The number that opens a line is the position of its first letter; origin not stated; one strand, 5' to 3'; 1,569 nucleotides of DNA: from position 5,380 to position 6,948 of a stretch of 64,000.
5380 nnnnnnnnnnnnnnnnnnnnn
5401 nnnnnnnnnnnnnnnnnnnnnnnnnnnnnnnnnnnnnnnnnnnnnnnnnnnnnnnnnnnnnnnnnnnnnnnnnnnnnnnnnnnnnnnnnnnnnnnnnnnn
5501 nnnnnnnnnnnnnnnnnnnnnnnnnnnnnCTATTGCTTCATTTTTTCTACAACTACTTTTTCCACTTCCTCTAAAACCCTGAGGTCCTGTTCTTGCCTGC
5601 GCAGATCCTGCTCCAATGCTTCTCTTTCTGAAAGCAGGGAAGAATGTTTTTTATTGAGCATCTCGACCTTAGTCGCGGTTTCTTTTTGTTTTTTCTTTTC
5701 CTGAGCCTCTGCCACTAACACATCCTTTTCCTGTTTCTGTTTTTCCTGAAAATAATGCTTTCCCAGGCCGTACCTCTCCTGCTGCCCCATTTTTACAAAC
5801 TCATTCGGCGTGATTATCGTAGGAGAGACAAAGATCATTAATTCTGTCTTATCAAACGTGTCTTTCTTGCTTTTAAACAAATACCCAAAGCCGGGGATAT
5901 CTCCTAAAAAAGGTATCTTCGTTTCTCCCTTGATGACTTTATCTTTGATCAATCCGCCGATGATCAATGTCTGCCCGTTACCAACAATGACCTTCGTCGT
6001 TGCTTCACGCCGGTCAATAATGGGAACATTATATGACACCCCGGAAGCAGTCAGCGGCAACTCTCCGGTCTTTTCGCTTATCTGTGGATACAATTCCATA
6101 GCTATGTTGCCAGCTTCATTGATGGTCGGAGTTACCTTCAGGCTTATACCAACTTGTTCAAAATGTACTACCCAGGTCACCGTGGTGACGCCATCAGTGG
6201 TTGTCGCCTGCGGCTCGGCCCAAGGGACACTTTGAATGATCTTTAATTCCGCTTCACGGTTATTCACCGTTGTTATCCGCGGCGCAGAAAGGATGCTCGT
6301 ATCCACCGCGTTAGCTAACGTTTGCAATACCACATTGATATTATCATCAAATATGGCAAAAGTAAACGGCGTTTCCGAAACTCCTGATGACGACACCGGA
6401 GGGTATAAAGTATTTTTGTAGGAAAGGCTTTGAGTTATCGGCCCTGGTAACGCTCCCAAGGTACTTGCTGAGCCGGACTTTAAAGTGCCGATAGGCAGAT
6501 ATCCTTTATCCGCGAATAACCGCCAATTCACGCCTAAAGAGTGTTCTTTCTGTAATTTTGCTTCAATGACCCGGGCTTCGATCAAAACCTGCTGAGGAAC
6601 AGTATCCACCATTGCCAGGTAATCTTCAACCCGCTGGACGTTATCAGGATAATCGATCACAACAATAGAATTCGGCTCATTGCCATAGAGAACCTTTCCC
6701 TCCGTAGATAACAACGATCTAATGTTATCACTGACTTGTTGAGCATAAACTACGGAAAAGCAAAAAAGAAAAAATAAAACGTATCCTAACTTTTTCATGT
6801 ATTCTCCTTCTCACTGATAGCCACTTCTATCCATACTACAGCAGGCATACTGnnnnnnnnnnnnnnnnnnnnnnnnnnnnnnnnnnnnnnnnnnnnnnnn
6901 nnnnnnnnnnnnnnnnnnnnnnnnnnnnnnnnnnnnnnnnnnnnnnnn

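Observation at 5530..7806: Secretin split into two polypeptides: N0-N1 protein and N-domain + secretin-core protein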

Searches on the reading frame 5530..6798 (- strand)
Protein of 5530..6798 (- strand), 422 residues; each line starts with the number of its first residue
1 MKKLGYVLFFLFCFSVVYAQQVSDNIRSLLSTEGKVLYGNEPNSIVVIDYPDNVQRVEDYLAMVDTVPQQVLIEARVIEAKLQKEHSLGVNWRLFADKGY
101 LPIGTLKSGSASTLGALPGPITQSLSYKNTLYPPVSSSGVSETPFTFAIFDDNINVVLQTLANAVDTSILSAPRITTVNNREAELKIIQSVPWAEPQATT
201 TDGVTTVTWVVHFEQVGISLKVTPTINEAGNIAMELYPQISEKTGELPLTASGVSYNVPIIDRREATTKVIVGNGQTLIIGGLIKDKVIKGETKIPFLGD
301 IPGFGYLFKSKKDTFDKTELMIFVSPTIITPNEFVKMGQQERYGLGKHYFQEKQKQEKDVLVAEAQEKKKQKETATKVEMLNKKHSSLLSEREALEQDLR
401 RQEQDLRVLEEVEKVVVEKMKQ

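Call 4: search_protein_families(library=pfam, proteins=[window:5530-6798:-], max_evalue=0.1)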
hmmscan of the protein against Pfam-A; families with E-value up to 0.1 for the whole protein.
window:5530-6798:- (422 aa): 2 families
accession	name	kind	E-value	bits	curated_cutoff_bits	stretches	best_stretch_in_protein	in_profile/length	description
PF00263.26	Secretin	-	3.9e-46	157.2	27.5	1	164-329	5-168/169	Bacterial type II and III secretion system protein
PF03958.22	Secretin_N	-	0.0006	20.4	28.2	1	20-70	12-69/69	Bacterial type II/III secretion system short domain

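Call 5: search_protein_families(library=ncbifam, proteins=[window:5530-6798:-], max_evalue=0.1)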
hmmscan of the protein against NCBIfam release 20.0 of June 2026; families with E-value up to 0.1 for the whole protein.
window:5530-6798:- (422 aa): 9 families
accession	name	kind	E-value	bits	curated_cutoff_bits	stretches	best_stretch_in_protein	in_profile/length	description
TIGR02517.1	type_II_gspD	equivalog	7.5e-65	219.5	351.35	2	64-333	331-594/600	type II secretion system secretin GspD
TIGR02515.1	IV_pilus_PilQ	subfamily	6.5e-59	200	284.35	1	25-329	126-427/428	type IV pilus secretin PilQ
TIGR02519.1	pilus_MshL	equivalog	1.1e-49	169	250.2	1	44-329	9-290/290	pilus (MSHA type) biogenesis protein MshL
TIGR02516.1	type_III_yscC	equivalog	8.1e-31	107.1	238.45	1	39-330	204-462/463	type III secretion system outer membrane ring subunit SctC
NF010083.0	PRK13568.1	equivalog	3.9e-30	105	554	2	154-330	252-418/419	DNA uptake porin HofQ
NF042912.1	Amuc_1098_fam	equivalog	3e-21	75.2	750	2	257-331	724-798/805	Amuc_1098 family type IV pilus outer membrane protein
NF007851.2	PRK10560.1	exception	1.7e-20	73.3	598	2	157-330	247-410/412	DNA uptake porin HofQ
NF011873.0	PRK15346.1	equivalog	4.2e-17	62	524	1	152-313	327-478/499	EscC/YscC/HrcC family type III secretion system outer membrane ring protein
TIGR02520.1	pilus_B_mal_scr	equivalog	5.1e-16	58.3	287.65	1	20-284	222-473/513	PilN family type IVB pilus formation outer membrane protein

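Call 10: find_homologous_proteins(query=window:5530-6798:-, max_evalue=0.001)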
Query window:5530-6798:- (422 aa): 1875 proteins with E <= 0.001 among 8000 candidates; the best 120 are listed.
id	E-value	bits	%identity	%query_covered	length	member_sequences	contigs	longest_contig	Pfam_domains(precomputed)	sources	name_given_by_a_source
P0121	1.1e-272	922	100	100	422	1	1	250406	PF00263.27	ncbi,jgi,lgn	ncbi:MAG: hypothetical protein WDL87_07110 [Candidatus Omnitrophota bacterium]|jgi:type II secretory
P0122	7.6e-237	804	85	100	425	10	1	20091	PF03958.23,PF00263.27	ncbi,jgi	-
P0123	5.9e-223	758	79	100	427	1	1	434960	PF00263.27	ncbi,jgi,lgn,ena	ncbi:MAG: hypothetical protein WC695_07325 [Candidatus Omnitrophota bacterium]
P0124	4.3e-177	607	65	96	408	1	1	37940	PF00263.27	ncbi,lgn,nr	ncbi:MAG: hypothetical protein PHN57_00290 [Candidatus Omnitrophica bacterium]|nr:hypothetical prote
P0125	5.4e-173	593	62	100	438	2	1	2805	PF03958.23,PF00263.27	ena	-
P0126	7.6e-172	590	61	100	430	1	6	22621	PF00263.27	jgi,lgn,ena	-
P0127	3.1e-170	584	61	100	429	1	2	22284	PF03958.23,PF00263.27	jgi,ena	-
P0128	2.7e-168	578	61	100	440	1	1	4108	PF03958.23,PF00263.27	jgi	jgi:general secretion pathway protein D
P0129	4.5e-168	577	61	100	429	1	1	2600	PF00263.27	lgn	-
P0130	5.4e-167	574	61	100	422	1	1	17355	PF00263.27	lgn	-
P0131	2.5e-165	568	60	99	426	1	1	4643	PF03958.23,PF00263.27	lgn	-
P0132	1.5e-163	562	60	100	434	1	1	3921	PF00263.27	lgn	-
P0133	3.1e-162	558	61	98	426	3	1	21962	PF00263.27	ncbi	-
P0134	1.0e-161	556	61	96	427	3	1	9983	PF00263.27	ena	-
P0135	1.9e-161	555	60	99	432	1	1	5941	PF00263.27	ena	-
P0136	7.1e-161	554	60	100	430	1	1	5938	PF00263.27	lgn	-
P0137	2.2e-160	552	59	99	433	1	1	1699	PF03958.23,PF00263.27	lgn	-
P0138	1.5e-158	546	59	98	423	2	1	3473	PF03958.23,PF00263.27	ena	-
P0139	1.5e-156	539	59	95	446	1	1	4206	PF03958.23,PF00263.27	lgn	-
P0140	4.0e-156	538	57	100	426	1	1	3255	PF03958.23,PF00263.27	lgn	-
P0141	9.9e-156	537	58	99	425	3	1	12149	PF03958.23,PF00263.27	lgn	-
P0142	1.3e-154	533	58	98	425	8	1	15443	PF00263.27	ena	-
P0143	1.5e-154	533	58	100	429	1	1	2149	PF00263.27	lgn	-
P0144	3.7e-154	531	58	96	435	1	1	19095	PF00263.27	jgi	jgi:type IV pilus assembly protein PilQ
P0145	6.6e-154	531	58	100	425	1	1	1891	PF03958.23,PF00263.27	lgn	-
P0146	1.2e-153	530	57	95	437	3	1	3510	PF00263.27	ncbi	-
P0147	3.7e-153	528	58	100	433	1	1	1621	PF00263.27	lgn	-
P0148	6.2e-153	527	56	98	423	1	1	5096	PF03958.23,PF00263.27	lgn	-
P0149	7.7e-153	527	56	97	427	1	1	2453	PF00263.27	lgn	-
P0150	6.4e-152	524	57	96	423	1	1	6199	PF00263.27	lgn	-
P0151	1.0e-151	523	60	94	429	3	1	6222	PF03958.23,PF00263.27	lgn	-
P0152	1.1e-151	523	56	99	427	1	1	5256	PF03958.23,PF00263.27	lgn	-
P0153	7.9e-151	521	57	98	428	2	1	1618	PF00263.27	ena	-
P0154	2.2e-150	519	56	96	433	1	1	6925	PF03958.23,PF00263.27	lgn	-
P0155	3.4e-150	518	58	94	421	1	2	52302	PF03958.23,PF00263.27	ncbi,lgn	-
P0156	3.6e-150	518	57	95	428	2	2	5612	PF03958.23,PF00263.27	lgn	-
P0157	7.4e-150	517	58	94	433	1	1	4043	PF03958.23,PF00263.27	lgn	-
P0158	1.2e-149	517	57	98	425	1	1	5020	PF03958.23,PF00263.27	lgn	-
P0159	3.0e-149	515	55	100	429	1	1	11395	PF03958.23,PF00263.27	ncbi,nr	ncbi:MAG: hypothetical protein PHC33_01965 [Candidatus Omnitrophica bacterium]|nr:hypothetical prote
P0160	1.1e-148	514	57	96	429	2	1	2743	PF03958.23,PF00263.27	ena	-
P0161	1.5e-148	513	57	92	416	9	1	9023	PF03958.23,PF00263.27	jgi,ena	-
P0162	1.0e-147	510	57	96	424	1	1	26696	PF03958.23,PF00263.27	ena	-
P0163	1.3e-147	510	57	96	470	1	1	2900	PF03958.23,PF00263.27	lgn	-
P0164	1.5e-147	510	60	85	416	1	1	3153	PF03958.23,PF00263.27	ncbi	-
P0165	3.1e-147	509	58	94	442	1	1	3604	PF03958.23,PF00263.27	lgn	-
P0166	3.4e-147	509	57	96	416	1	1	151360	PF03958.23,PF00263.27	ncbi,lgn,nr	ncbi:MAG: hypothetical protein Q7J72_07110 [Candidatus Omnitrophota bacterium]|nr:hypothetical prote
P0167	4.8e-147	508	56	96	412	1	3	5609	PF03958.23,PF00263.27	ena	-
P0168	6.5e-147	508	57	94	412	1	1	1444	PF03958.23,PF00263.27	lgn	-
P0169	6.6e-147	508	55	100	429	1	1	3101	PF03958.23,PF00263.27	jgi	jgi:type II secretory pathway component GspD/PulD (secretin)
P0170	8.2e-147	507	57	92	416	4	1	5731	PF03958.23,PF00263.27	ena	-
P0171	1.0e-146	507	55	99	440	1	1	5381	PF00263.27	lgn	-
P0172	2.2e-146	506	58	92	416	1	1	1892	PF03958.23,PF00263.27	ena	-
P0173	4.5e-146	505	57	92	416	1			PF00263.27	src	-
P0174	4.6e-146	505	54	99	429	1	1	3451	PF00263.27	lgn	-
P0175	5.4e-146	505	57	95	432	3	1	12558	PF03958.23,PF00263.27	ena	-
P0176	5.6e-146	505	57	92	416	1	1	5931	PF03958.23,PF00263.27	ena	-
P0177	5.8e-146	505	57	96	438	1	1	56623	PF03958.23,PF00263.27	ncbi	ncbi:MAG: hypothetical protein V2A64_01655 [Candidatus Omnitrophota bacterium]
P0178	9.2e-146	504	57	92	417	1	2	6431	PF03958.23,PF00263.27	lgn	-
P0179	1.3e-145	503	57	92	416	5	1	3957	PF00263.27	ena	-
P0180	1.4e-145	503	59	92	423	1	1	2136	PF00263.27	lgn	-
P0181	1.5e-145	503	57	92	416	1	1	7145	PF03958.23,PF00263.27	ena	-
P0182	2.0e-145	503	57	92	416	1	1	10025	PF00263.27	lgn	-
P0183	2.1e-145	503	57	92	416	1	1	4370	PF03958.23,PF00263.27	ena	-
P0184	3.5e-145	502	57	92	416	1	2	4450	PF03958.23,PF00263.27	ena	-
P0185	4.5e-145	502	54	98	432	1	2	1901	PF00263.27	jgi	jgi:type II secretory pathway component GspD/PulD (secretin)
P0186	5.7e-145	501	57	92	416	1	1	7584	PF03958.23,PF00263.27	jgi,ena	-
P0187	1.6e-144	500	56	96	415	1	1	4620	PF03958.23,PF00263.27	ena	-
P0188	1.7e-144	500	53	100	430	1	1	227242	PF03958.23,PF00263.27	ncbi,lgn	-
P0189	2.5e-144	499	56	97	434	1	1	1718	PF00263.27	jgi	-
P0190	6.8e-144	498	56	100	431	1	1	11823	PF00263.27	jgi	jgi:type IV pilus secretin PilQ/predicted competence protein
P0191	7.1e-144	498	61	91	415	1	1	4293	PF03958.23,PF00263.27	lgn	-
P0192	2.1e-143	496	57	96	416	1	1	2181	PF03958.23,PF00263.27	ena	-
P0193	2.5e-143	496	57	94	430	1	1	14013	PF03958.23,PF00263.27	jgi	jgi:type IV pilus secretin PilQ/predicted competence protein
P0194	4.0e-143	495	55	100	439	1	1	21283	PF00263.27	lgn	-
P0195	5.5e-143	495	56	92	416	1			PF03958.23,PF00263.27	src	-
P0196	8.2e-143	494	54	96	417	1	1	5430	PF00263.27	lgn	-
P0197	3.2e-142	492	58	92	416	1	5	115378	PF03958.23,PF00263.27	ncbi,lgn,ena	ncbi:MAG: hypothetical protein AABZ65_02365 [Candidatus Omnitrophota bacterium]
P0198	5.7e-142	491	56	94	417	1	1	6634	PF00263.27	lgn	-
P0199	6.7e-142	491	62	88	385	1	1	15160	PF00263.27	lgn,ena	-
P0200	7.3e-142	491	62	88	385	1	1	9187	PF00263.27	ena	-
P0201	7.7e-142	491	58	90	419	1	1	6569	PF00263.27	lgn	-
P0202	1.5e-141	490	56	100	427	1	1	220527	PF00263.27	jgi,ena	-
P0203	2.0e-141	490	59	88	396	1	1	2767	PF00263.27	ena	-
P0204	2.5e-141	489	62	88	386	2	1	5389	PF00263.27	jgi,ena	-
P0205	6.7e-141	488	53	100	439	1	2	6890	PF03958.23,PF00263.27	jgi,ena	-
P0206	8.0e-141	488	56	91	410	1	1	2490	PF00263.27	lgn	-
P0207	1.1e-140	487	58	88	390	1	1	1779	PF00263.27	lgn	-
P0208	1.9e-140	486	55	96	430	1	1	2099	PF00263.27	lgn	-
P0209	2.0e-140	486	57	91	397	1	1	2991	PF00263.27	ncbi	-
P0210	2.7e-140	486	57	88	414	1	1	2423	PF03958.23,PF00263.27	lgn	-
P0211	1.0e-139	484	57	91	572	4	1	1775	PF21305.3,PF03958.23,PF00263.27,PF07660.20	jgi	-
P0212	6.0e-139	481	54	100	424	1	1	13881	PF00263.27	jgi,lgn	jgi:general secretion pathway protein D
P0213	7.5e-139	481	55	99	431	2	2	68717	PF03958.23,PF00263.27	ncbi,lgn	-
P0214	2.0e-138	480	58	87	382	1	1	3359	PF00263.27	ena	-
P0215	2.0e-138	480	55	100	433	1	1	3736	PF00263.27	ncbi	-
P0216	3.2e-138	479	53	95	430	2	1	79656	PF03958.23,PF00263.27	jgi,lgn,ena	-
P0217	5.5e-138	478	56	95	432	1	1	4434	PF03958.23,PF00263.27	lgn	-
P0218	5.8e-138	478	56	100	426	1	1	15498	PF00263.27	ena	-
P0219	7.9e-138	478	54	98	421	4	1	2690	PF03958.23,PF00263.27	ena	-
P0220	8.0e-138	478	58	86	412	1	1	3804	PF03958.23,PF00263.27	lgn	-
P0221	6.1e-137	475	52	99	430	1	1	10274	PF03958.23,PF00263.27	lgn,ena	-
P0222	7.7e-137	474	53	100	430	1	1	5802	PF00263.27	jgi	jgi:type II secretory pathway component GspD/PulD (secretin)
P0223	1.1e-134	467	54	93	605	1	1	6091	PF21305.3,PF03958.23,PF00263.27,PF07660.20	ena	-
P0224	1.9e-134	467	51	99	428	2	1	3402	PF00263.27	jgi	jgi:type II secretory pathway component GspD/PulD (secretin)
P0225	2.0e-134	467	53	100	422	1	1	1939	PF00263.27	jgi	jgi:type II secretory pathway component GspD/PulD (secretin)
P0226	2.4e-134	466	54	100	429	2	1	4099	PF00263.27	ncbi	-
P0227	7.8e-134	465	52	98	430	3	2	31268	PF00263.27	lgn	-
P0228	8.1e-134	465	52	100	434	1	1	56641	PF00263.27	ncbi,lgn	-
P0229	1.0e-133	464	52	100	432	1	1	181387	PF00263.27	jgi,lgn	jgi:type II secretory pathway component GspD/PulD (secretin)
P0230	1.0e-133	464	56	94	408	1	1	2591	PF03958.23,PF00263.27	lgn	-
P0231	1.7e-133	463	52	97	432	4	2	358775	PF00263.27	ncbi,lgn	-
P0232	2.9e-132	459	56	91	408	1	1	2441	PF03958.23,PF00263.27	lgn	-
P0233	7.8e-132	458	59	83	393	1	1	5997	PF03958.23,PF00263.27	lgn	-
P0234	9.4e-132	458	56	91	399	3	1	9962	PF03958.23,PF00263.27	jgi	-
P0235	1.8e-131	457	51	99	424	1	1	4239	PF03958.23,PF00263.27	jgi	jgi:type IV pilus assembly protein PilQ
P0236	1.8e-131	457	56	91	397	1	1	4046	PF03958.23,PF00263.27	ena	-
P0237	2.2e-131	457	56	91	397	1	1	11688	PF03958.23,PF00263.27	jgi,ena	-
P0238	5.3e-131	455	54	91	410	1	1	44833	PF03958.23,PF00263.27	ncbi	-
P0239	8.6e-131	455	56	90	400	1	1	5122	PF03958.23,PF00263.27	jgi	-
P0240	9.1e-131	454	51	99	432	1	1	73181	PF00263.27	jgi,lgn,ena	-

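Call 38: find_encoding_contigs(protein=P0223, flank=6000, max_places=3)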
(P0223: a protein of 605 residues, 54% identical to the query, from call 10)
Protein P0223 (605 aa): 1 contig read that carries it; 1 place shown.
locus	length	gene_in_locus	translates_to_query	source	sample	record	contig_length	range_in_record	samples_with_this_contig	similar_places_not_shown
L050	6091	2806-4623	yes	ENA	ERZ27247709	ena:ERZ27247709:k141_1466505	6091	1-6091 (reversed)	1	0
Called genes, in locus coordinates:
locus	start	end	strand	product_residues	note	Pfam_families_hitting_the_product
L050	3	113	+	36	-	?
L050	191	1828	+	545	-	PF00989:PAS, PF08448:PAS_4, PF13426:PAS_9, PF08448:PAS_4, PF08447:PAS_3, PF13426:PAS_9, PF00512:HisKA, PF02518:HATPase_c, +5 more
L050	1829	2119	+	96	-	-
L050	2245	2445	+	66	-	PF13411:MerR_1, PF00376:MerR (weak)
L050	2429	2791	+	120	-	PF23862:CdsD_C (faint)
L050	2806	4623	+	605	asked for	PF21305:type_II_gspD_N0 (weak), PF07660:STN, PF03958:Secretin_N (weak), PF00263:Secretin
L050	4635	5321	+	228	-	-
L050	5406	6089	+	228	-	?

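Call 52: search_solved_structures(query=window:5530-6798:-, max_evalue=0.001)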
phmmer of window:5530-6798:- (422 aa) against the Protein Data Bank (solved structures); distinct sequences matched with E-value up to 0.001: 22.
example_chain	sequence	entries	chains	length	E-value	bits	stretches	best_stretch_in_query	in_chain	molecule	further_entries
5wln_G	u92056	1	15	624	2.1e-37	132.2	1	41-331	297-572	Type II secretion system protein D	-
6w6m_A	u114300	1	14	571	8.3e-31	110.5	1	27-329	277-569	Type IV pilus secretin PilQ family protein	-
3jc8_Qa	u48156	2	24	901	2.8e-30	108.8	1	17-330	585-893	PilQ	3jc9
6hcg_A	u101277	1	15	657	2.8e-30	108.8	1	40-346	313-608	Type II secretion system protein D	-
6i1x_A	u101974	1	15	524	1.2e-28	103.4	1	41-332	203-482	Type II secretion system protein D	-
5w68_A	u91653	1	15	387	2.5e-28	102.3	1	40-343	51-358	Putative type II secretion protein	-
6i1y_A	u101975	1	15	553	6.7e-28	100.9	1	42-334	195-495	General secretion pathway protein GspD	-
5zdh_A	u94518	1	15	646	1.3e-27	100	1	41-343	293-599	Type II secretion system protein D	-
9k8v_A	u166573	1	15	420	3.7e-27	98.5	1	41-333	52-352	General secretion pathway protein D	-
5wq9_A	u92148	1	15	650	5.5e-27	97.9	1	41-333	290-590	Type II secretion system protein D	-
6ve2_A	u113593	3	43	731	8.3e-27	97.3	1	33-340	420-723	Fimbrial assembly protein PilQ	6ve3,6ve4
5wq8_A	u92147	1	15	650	1.5e-26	96.5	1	41-333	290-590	Type II secretion system protein D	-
9x0w_A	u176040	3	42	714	3.4e-26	95.3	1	33-336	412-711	Fimbrial assembly protein PilQ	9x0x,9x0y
5wq7_A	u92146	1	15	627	2.7e-25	92.3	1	40-355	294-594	Putative type II secretion system protein D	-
9sh1_A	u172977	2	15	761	3.2e-24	88.8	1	23-329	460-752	Type IV pilus biogenesis and competence protein PilQ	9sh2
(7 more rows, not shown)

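Call 65: find_encoding_contigs(protein=P0231, flank=5000, max_places=1)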
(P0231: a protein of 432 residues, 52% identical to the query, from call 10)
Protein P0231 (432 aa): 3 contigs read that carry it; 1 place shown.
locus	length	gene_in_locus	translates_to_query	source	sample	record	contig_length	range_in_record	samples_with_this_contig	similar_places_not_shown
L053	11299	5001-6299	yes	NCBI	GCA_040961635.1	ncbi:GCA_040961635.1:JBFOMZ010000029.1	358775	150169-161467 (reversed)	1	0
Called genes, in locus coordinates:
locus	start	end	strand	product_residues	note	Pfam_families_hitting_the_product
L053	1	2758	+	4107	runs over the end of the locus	PF10102:DUF2341, PF13385:Laminin_G_3, PF10102:DUF2341, PF13385:Laminin_G_3, PF10102:DUF2341, PF13385:Laminin_G_3, PF10102:DUF2341, PF13385:Laminin_G_3, +2 more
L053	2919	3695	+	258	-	-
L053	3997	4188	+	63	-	PF00376:MerR (weak), PF13411:MerR_1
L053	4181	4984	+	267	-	PF16344:FecR_C (faint), PF07660:STN (weak), PF03958:Secretin_N (faint)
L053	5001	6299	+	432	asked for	PF00263:Secretin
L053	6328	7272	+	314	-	-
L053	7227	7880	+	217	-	-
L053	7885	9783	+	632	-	-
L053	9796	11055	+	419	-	PF00437:T2SSE, PF13604:AAA_30 (weak)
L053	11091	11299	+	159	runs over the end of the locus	PF07963:N_methyl (weak)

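Call 66: find_encoding_contigs(protein=P0188, flank=5000, max_places=1)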
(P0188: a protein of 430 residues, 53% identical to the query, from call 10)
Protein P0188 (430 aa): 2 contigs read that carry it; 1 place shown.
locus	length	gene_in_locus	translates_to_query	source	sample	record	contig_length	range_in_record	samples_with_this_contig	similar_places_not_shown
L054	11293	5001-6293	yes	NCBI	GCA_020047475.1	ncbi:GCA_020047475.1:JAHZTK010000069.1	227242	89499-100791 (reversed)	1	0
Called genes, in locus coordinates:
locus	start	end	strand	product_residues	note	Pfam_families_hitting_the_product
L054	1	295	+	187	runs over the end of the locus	PF00072:Response_reg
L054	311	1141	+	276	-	PF05157:MshEN, PF07238:PilZ (weak)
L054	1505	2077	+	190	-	-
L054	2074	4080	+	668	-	PF26686:DUF8575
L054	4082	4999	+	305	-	PF07660:STN (weak), PF03958:Secretin_N (faint)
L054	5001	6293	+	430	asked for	PF03958:Secretin_N (weak), PF00263:Secretin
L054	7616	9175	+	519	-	-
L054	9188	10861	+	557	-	PF13191:AAA_16 (faint), PF05157:MshEN, PF13401:AAA_22 (faint), PF00437:T2SSE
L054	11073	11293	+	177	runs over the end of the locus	PF07963:N_methyl, PF22434:PilW_C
